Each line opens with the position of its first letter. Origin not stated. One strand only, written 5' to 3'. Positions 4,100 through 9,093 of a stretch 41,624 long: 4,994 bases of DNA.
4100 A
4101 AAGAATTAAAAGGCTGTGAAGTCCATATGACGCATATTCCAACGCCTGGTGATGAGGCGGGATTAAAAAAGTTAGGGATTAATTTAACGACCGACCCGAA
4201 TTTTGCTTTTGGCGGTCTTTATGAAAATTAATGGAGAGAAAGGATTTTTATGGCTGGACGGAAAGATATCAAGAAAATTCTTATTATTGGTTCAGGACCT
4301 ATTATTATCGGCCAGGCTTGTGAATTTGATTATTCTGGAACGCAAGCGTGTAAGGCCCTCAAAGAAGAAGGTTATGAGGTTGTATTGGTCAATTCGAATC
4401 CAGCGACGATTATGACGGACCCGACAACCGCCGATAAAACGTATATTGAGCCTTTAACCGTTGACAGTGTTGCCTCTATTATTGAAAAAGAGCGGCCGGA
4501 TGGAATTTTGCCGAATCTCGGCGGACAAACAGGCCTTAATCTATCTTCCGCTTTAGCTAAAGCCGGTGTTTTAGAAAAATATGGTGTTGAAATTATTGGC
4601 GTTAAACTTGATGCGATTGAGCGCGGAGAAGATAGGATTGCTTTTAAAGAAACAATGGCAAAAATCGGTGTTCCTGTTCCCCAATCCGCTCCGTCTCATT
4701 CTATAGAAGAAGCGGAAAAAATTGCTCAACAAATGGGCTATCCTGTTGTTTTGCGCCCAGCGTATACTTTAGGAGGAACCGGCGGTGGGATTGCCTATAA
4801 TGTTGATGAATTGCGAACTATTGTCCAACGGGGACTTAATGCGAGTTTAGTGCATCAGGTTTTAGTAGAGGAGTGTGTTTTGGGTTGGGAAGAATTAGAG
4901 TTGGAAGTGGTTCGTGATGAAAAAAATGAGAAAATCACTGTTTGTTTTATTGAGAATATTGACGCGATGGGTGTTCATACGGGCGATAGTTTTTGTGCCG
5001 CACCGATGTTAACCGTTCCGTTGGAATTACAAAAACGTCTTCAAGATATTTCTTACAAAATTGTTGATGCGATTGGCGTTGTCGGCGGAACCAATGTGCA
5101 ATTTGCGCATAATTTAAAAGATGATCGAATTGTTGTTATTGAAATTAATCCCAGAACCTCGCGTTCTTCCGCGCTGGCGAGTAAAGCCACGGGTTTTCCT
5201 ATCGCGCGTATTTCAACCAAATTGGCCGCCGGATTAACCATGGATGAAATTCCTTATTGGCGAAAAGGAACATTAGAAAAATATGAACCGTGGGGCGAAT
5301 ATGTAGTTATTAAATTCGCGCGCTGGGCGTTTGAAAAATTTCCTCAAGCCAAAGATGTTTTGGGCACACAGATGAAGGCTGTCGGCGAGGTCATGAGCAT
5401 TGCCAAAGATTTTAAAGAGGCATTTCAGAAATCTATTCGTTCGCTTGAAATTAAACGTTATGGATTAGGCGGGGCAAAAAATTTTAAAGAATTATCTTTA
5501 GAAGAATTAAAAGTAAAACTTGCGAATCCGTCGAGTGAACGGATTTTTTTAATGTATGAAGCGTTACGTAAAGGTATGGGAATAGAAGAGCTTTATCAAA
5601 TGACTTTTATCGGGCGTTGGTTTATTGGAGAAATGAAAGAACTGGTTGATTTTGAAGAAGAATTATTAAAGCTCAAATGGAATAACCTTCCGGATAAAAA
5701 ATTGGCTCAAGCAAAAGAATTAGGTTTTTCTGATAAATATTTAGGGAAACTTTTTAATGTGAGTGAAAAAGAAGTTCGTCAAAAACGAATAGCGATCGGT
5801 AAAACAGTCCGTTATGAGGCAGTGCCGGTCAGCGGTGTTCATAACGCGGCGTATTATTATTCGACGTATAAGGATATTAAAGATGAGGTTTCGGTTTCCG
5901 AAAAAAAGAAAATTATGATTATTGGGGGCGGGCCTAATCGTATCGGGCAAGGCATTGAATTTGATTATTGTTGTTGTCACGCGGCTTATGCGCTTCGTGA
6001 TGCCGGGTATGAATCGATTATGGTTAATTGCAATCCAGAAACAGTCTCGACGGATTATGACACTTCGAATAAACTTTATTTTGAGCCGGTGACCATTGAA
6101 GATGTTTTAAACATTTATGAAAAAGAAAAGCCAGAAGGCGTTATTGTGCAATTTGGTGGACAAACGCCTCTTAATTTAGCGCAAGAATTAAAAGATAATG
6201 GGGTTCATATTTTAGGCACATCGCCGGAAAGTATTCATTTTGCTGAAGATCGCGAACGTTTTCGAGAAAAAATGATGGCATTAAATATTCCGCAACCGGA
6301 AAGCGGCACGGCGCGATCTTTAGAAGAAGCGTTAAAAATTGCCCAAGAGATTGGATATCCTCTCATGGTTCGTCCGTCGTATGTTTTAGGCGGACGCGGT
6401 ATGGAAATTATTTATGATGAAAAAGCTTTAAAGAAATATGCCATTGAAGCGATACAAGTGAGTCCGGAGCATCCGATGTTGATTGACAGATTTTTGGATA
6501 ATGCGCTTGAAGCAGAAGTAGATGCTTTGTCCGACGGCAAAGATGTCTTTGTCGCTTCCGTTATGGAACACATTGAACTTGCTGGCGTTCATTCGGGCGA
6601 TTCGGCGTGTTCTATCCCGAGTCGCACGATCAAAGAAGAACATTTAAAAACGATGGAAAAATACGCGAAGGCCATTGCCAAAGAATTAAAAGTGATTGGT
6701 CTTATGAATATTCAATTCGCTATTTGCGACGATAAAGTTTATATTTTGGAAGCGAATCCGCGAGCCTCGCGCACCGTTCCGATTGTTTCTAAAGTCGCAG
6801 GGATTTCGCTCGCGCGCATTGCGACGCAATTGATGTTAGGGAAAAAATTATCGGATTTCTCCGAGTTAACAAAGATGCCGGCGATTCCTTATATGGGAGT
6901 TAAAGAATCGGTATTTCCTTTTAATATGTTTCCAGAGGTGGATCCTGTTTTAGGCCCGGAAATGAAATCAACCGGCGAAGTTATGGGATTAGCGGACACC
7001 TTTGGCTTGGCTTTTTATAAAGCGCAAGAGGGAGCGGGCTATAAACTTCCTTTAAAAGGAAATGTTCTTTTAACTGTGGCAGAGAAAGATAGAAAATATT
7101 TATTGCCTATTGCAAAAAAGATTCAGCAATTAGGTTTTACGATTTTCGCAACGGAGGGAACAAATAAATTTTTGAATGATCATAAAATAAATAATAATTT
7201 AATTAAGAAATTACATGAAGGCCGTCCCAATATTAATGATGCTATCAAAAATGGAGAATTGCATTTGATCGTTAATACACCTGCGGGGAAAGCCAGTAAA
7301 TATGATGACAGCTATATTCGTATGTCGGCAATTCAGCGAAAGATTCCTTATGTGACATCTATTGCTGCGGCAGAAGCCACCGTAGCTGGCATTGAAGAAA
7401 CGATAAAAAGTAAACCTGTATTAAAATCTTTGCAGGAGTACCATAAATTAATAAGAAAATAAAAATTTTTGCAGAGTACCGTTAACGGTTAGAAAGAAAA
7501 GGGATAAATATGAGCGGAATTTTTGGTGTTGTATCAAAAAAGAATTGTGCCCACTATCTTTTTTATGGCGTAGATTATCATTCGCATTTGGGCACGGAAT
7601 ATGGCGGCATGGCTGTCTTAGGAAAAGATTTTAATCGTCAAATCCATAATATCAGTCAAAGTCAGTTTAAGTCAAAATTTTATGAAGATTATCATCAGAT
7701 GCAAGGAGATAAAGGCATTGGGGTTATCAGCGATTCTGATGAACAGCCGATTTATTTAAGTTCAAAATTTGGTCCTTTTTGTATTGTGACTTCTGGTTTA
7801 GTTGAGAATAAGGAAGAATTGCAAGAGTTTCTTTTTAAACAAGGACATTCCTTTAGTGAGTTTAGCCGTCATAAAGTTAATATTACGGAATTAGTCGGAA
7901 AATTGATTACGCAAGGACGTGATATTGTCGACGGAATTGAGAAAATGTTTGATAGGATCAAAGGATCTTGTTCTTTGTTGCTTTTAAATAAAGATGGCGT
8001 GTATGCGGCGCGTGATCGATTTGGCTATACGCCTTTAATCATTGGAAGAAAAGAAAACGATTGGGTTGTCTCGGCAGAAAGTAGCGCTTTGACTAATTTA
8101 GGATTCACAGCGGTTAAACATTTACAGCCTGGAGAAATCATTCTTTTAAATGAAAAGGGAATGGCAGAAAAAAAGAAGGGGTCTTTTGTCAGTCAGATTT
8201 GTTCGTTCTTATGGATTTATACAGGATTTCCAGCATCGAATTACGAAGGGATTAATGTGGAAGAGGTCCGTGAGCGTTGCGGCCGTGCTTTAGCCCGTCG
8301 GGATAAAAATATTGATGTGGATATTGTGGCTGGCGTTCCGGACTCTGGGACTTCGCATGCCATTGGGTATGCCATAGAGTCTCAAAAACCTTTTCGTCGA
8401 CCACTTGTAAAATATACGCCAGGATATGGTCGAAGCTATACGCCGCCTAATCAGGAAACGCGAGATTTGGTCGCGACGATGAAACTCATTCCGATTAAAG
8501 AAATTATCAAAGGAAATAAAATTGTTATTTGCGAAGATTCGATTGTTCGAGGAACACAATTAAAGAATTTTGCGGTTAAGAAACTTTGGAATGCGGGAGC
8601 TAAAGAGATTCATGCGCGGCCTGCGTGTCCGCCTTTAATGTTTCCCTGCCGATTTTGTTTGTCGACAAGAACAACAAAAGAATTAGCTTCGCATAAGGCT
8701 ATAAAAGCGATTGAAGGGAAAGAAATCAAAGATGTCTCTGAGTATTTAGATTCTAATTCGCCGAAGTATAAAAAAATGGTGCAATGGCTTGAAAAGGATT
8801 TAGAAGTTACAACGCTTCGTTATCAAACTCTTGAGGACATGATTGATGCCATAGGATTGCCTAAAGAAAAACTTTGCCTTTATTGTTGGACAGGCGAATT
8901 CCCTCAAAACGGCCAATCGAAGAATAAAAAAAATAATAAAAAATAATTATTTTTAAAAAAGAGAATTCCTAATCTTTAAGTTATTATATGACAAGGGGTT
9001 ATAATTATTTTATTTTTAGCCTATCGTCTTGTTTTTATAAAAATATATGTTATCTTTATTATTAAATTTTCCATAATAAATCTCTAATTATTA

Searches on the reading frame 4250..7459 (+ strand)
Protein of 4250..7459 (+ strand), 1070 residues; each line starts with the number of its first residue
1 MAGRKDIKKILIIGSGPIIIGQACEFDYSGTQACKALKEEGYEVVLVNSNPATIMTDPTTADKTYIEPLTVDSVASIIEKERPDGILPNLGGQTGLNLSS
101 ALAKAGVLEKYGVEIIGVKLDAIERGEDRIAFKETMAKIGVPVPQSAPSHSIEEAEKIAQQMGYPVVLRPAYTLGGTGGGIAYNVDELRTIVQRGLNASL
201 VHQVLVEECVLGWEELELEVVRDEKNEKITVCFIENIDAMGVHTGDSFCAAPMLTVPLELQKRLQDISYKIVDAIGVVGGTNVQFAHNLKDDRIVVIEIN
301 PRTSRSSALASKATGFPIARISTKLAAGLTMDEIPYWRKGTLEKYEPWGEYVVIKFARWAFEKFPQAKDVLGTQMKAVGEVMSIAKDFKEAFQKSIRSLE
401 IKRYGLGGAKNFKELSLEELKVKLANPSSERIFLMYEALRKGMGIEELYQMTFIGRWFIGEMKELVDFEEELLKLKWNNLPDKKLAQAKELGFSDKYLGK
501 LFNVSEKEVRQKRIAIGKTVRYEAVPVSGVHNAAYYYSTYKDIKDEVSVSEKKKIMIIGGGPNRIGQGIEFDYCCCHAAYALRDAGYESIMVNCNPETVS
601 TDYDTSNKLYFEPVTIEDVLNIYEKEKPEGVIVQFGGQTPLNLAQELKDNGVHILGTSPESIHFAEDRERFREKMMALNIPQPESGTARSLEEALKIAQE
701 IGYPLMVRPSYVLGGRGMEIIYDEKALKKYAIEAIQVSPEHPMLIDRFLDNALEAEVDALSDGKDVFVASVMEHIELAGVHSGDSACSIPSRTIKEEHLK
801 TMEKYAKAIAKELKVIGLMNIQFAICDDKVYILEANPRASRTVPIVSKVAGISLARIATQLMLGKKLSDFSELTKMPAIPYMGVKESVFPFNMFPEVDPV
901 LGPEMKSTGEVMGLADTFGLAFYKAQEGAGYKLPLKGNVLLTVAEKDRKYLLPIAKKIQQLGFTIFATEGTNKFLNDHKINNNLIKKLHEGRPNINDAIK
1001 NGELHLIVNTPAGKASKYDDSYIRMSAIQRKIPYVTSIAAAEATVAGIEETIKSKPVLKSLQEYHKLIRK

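Call 30: search_protein_families(library=pfam, proteins=[window:4250-7459:+], max_evalue=0.00001)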
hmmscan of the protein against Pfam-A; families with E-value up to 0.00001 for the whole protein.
window:4250-7459:+ (1070 aa): 11 families
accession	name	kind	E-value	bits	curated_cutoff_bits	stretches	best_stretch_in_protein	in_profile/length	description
PF25596.1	CPSase_L_D1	-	5.6e-104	342.8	27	2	552-663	2-117/118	Carbamoyl phosphate synthase preATP-grasp domain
PF02786.22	CPSase_L_D2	-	6.2e-101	336.7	19.8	2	128-333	1-210/211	Carbamoyl-phosphate synthase L chain, ATP binding domain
PF02222.28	ATP-grasp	-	5.1e-25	88.6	27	2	136-304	3-164/179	ATP-grasp domain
PF02142.27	MGS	-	1.1e-23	83.6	24.1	1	951-1036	2-94/94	MGS-like domain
PF02787.25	CPSase_L_D3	-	4e-23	81.6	26.6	1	423-501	2-79/80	Carbamoyl-phosphate synthetase large chain, oligomerisation domain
PF07478.18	Dala_Dala_lig_C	-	3.3e-17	63.1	24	2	149-301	22-174/204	D-ala D-ala ligase C-terminus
PF02655.19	ATP-grasp_3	-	5.8e-14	52.9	23.2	1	128-303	3-157/160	ATP-grasp domain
PF15632.11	ATPgrasp_Ter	-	8.8e-14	51.8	29.1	1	797-870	44-116/131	ATP-grasp in the biosynthetic pathway with Ter operon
PF01071.24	GARS_A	-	6.2e-10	39.7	27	0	672-838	7-188/194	Phosphoribosylglycinamide synthetase, ATP-grasp (A) domain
PF13549.11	ATP-grasp_5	-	3.8e-08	33.4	27.6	0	133-169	16-52/221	ATP-grasp domain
PF08442.15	ATP-grasp_2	-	2.1e-07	31.2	29.5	0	133-229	8-120/202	ATP-grasp domain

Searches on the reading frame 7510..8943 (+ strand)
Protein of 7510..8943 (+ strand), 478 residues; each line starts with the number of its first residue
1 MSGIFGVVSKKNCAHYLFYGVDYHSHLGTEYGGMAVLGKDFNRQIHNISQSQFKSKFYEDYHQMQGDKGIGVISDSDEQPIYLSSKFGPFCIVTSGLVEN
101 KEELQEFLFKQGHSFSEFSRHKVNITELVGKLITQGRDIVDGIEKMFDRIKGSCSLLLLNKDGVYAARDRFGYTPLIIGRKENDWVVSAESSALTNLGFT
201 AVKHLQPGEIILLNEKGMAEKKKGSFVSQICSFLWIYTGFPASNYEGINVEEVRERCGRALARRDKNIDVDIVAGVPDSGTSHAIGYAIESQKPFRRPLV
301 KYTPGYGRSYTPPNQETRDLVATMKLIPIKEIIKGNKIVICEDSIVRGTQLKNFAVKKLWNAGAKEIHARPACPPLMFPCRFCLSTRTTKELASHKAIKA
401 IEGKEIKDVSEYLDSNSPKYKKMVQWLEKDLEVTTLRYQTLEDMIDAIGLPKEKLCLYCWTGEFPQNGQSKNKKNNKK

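Call 30: search_protein_families(library=pfam, proteins=[window:7510-8943:+], max_evalue=0.00001)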
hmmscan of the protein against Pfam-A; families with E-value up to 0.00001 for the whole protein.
window:7510-8943:+ (478 aa): 1 family
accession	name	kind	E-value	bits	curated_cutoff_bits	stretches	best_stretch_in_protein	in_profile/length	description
PF13537.11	GATase_7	-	1.2e-14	54.8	25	1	73-195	8-122/123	Glutamine amidotransferase domain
